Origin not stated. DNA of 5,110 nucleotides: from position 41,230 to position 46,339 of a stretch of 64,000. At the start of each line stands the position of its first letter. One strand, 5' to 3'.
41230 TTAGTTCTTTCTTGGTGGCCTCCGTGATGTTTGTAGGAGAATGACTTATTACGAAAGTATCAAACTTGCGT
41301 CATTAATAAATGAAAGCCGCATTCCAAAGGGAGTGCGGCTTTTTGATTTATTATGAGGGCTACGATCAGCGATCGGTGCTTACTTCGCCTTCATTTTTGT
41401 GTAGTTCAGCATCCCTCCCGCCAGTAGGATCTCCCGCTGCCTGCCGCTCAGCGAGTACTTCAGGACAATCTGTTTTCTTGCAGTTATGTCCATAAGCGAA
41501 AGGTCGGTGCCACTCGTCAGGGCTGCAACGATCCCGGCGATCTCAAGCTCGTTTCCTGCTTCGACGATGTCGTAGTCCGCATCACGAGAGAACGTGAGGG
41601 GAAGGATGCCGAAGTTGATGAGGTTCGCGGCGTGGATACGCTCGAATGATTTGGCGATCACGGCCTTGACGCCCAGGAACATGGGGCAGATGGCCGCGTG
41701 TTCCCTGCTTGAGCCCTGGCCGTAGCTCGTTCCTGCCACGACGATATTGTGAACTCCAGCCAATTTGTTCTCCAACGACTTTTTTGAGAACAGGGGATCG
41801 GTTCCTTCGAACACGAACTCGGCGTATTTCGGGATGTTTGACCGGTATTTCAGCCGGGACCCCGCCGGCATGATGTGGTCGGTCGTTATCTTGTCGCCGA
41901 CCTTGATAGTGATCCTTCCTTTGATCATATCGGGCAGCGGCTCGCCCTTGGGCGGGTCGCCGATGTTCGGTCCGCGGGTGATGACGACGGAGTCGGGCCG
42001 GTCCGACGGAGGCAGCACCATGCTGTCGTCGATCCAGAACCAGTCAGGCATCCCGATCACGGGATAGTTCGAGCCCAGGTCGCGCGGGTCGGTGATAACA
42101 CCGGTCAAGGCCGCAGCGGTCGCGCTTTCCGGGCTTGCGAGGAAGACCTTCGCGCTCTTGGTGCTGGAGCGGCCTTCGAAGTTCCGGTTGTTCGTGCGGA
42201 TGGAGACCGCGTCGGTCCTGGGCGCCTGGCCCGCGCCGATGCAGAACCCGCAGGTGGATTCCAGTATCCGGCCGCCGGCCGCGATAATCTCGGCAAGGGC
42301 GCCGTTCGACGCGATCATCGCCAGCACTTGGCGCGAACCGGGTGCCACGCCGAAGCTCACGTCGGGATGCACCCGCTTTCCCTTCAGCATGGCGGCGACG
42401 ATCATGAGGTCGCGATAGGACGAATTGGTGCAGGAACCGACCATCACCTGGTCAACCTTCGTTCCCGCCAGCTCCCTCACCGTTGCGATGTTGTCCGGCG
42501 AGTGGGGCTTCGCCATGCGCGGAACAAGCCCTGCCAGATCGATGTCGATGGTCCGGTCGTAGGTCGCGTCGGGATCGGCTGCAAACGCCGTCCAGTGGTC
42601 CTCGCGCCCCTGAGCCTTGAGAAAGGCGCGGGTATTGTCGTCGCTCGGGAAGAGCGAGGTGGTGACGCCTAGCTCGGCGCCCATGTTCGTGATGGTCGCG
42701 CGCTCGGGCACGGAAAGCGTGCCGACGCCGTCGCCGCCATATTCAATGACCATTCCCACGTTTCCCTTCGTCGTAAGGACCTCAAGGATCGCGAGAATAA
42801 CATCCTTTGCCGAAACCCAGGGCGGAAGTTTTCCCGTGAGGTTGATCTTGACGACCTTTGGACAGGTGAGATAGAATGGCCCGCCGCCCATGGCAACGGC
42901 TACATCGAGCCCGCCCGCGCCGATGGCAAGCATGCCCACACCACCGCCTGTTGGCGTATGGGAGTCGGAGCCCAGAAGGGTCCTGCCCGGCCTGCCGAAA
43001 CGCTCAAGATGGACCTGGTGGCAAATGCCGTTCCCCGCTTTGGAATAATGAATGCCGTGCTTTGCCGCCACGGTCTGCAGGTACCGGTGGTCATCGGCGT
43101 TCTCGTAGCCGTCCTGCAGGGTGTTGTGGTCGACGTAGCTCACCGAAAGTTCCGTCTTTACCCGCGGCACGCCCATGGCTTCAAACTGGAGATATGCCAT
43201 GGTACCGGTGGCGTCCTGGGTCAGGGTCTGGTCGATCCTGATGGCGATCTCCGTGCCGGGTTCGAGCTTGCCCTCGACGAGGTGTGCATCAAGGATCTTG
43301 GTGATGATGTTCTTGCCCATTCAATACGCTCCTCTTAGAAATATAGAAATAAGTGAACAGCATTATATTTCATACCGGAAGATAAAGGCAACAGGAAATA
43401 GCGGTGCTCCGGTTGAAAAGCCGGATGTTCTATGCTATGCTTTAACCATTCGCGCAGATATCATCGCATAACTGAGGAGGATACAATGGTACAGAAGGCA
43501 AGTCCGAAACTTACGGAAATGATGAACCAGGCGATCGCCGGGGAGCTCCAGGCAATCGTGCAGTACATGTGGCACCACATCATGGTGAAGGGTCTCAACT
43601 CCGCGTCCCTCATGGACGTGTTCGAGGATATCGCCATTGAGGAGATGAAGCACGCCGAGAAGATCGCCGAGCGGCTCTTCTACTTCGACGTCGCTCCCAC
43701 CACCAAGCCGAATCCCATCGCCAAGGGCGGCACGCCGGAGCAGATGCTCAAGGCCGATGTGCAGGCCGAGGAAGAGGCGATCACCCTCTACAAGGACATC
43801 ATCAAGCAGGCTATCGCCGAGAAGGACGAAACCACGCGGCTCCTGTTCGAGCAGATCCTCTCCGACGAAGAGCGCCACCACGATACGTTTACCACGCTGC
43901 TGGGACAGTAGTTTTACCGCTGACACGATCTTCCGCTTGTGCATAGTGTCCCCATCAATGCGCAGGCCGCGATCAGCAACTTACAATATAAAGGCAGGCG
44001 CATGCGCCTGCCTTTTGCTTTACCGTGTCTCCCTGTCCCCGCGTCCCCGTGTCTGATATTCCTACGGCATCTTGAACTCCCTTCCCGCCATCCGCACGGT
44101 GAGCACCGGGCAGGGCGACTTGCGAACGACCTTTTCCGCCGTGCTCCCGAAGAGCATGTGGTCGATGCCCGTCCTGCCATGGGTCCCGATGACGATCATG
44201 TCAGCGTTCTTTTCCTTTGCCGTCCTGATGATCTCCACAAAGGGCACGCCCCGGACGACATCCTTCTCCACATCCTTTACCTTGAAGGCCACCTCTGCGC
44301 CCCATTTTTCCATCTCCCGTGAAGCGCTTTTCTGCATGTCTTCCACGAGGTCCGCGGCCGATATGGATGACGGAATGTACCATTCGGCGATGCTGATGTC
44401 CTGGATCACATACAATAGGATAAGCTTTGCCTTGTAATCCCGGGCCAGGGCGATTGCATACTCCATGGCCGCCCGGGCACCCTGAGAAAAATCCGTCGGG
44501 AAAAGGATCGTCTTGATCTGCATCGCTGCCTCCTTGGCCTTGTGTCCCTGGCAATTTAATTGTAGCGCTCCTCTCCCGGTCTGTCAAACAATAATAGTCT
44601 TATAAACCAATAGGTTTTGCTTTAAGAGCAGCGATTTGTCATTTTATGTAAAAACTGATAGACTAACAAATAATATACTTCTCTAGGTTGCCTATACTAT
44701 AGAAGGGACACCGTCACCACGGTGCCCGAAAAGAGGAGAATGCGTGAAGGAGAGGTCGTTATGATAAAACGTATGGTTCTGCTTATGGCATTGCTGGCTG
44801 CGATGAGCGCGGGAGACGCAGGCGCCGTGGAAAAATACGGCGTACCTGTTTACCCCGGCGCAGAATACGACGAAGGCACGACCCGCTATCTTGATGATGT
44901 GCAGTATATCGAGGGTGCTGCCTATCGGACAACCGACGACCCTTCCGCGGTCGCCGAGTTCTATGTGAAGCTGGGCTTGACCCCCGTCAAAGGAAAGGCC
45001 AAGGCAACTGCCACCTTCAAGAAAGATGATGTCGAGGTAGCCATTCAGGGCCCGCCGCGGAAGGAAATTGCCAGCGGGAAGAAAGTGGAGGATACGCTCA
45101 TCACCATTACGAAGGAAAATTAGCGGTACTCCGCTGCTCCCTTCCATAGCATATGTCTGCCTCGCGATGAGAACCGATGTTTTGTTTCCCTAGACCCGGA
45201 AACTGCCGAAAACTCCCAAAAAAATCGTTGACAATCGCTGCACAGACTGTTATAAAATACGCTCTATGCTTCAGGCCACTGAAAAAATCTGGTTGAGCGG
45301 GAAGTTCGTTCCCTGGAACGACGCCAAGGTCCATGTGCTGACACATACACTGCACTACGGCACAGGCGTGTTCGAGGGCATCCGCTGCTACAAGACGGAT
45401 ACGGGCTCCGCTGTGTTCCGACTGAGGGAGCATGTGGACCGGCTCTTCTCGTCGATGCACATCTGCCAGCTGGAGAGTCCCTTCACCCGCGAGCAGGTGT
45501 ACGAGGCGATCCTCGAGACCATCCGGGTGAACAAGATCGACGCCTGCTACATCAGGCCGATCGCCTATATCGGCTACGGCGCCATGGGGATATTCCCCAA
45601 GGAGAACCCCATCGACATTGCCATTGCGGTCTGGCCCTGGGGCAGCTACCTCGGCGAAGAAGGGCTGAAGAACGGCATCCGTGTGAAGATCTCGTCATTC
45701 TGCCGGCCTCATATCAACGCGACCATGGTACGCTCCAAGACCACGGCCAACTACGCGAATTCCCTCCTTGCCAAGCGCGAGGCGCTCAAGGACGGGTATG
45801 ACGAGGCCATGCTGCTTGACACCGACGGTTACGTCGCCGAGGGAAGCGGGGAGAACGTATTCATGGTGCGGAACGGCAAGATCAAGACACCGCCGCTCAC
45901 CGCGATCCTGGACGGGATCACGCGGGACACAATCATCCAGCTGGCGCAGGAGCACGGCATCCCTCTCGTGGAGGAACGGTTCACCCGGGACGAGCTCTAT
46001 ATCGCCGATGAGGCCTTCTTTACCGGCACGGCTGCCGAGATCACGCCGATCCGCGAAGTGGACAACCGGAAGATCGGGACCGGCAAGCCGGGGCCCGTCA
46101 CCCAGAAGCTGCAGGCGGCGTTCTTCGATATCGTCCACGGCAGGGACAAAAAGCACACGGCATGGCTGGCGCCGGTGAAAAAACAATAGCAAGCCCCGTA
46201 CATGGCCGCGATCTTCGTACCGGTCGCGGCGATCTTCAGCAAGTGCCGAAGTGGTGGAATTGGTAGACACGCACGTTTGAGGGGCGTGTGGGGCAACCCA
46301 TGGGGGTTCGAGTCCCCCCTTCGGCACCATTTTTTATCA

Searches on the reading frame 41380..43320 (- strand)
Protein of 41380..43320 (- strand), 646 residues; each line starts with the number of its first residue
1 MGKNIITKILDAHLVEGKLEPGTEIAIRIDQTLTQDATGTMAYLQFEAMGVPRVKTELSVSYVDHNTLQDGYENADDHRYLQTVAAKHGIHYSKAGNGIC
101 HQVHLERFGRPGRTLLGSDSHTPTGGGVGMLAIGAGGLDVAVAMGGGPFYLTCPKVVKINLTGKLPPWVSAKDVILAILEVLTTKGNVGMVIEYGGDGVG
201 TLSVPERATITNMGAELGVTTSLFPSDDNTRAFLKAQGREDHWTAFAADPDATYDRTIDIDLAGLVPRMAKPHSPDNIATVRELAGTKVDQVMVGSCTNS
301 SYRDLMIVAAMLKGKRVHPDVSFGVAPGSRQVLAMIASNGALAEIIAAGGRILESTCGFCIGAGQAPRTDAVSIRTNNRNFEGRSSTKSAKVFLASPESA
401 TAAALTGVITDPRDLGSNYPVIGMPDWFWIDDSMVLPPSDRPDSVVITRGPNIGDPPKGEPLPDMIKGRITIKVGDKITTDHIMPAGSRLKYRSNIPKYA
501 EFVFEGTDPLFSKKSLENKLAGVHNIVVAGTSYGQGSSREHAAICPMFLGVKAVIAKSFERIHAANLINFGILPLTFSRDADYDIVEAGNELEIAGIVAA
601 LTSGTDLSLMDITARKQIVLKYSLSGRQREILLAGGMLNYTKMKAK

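Call 81: search_protein_families(library=pfam, proteins=[window:41380-43320:-], max_evalue=0.00001)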
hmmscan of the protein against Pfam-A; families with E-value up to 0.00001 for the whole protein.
window:41380-43320:- (646 aa): 2 families
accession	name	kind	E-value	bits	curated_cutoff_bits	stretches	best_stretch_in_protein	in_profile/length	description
PF00330.25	Aconitase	-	3.6e-109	366.3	28.7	2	8-283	2-305/463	Aconitase family (aconitate hydratase)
PF00694.25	Aconitase_C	-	3.8e-22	79.5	22.8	1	522-579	73-130/131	Aconitase C-terminal domain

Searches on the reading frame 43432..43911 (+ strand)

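Call 81: search_protein_families(library=pfam, proteins=[window:43432-43911:+], max_evalue=0.00001)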
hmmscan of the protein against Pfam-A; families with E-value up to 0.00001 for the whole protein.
window:43432-43911:+ (159 aa): 3 families
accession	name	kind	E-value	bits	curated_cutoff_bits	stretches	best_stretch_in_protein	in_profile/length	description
PF00210.30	Ferritin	-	2.2e-31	109.1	24.5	1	30-158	3-137/142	Ferritin-like domain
PF02915.23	Rubrerythrin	-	3e-10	41.1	22.8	1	29-156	1-136/137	Rubrerythrin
PF03232.19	COQ7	-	4.5e-06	26.8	23.5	0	103-157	4-56/169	Ubiquinone biosynthesis protein COQ7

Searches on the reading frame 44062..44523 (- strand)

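Call 81: search_protein_families(library=pfam, proteins=[window:44062-44523:-], max_evalue=0.00001)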
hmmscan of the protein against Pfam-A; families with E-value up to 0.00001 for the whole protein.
window:44062-44523:- (153 aa): 1 family
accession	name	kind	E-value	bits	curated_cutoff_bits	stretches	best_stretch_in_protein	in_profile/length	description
PF00582.32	Usp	-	8.7e-37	127.2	24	1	3-144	2-141/141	Universal stress protein family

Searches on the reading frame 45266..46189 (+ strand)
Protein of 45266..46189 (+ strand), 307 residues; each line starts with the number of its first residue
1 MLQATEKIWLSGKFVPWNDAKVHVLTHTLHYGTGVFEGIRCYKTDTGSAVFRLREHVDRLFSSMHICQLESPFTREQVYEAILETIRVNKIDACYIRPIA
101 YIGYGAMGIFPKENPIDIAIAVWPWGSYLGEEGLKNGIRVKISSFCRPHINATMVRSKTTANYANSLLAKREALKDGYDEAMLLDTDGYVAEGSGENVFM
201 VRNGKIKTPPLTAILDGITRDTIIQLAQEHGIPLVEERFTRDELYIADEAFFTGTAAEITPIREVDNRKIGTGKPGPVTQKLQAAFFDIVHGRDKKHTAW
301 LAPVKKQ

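Call 10: search_protein_families(library=pfam, proteins=[window:45266-46189:+], max_evalue=0.001)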
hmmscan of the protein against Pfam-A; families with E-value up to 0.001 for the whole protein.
window:45266-46189:+ (307 aa): 1 family
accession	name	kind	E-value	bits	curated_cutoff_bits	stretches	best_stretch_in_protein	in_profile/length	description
PF01063.24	Aminotran_4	-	1.2e-53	182.7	28.5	1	34-265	1-223/223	Amino-transferase class IV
